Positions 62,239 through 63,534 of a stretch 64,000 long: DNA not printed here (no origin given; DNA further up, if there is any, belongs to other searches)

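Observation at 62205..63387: Iteron array, probable leaderless promoter, and a DUF1016-SNase fusion nuclease immediately 3' of the intron-containing tRNA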

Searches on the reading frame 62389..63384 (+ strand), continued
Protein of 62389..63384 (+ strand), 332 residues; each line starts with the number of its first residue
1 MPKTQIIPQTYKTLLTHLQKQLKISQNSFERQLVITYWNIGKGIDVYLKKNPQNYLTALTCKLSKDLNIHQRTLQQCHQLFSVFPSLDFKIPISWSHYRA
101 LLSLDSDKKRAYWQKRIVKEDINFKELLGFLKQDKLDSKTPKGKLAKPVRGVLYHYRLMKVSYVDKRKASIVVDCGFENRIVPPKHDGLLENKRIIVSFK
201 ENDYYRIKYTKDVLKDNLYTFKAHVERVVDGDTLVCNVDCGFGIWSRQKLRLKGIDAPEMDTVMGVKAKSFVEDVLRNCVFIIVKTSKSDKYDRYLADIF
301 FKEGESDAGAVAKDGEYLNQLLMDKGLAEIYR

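Call 80: search_protein_families(library=padloc, alignment_id=A2, max_evalue=0.00001)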
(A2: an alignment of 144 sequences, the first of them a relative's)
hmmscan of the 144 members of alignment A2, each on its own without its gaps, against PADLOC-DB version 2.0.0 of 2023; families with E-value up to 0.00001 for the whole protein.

A. member 1, L001:913-1410:+ (166 aa): 0 families

B. families by the number of members that match (of 144 scanned): 267 families (the first 25 are shown)
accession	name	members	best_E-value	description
PDLC04856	PDC-S05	3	2e-59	-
PDLC01710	Cas3a1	3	4.4e-55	Cas3_1_CAS-I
PDLC04869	PDC-S05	3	1.6e-54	-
PDLC04849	PDC-S05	3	2.3e-44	-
PDLC01761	Cas3b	3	4.8e-39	-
PDLC01762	Cas3b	3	1e-37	-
PDLC01252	Cas3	3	1.1e-33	CAS-I; effector_G3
PDLC00938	Cas3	3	9.2e-33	CRISPR-associated helicase Cas3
PDLC01757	Cas3b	3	1.2e-32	-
PDLC01770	Cas3g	3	2.5e-28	-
PDLC01765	Cas3c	2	1.3e-218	-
PDLC01766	Cas3c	2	2.9e-196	-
PDLC01759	Cas3b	2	2.8e-114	-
PDLC02082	Cas3b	2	1.1e-100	-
PDLC01763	Cas3b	2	8.1e-79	-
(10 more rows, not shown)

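Call 87: search_protein_families(library=pfam, proteins=[L082:2977-3366:+], max_evalue=0.01)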
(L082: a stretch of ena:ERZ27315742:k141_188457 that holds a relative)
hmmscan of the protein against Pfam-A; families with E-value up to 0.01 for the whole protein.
L082:2977-3366:+ (130 aa): 1 family
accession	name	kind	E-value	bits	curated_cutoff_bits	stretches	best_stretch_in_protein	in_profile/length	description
PF02321.23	OEP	-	5.6e-12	46.3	22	1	37-129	2-92/187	Outer membrane efflux protein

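Call 90: list_cluster_members(proteins=[P0001])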
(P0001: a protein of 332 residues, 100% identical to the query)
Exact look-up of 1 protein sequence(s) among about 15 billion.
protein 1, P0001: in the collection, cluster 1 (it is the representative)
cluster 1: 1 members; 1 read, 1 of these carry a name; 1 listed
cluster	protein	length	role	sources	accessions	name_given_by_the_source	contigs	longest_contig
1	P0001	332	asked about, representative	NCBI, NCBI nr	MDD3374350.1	MAG: thermonuclease family protein [Candidatus Omnitrophica bacterium] | thermonuclease family protein [Candidatus Omnitrophota bacterium]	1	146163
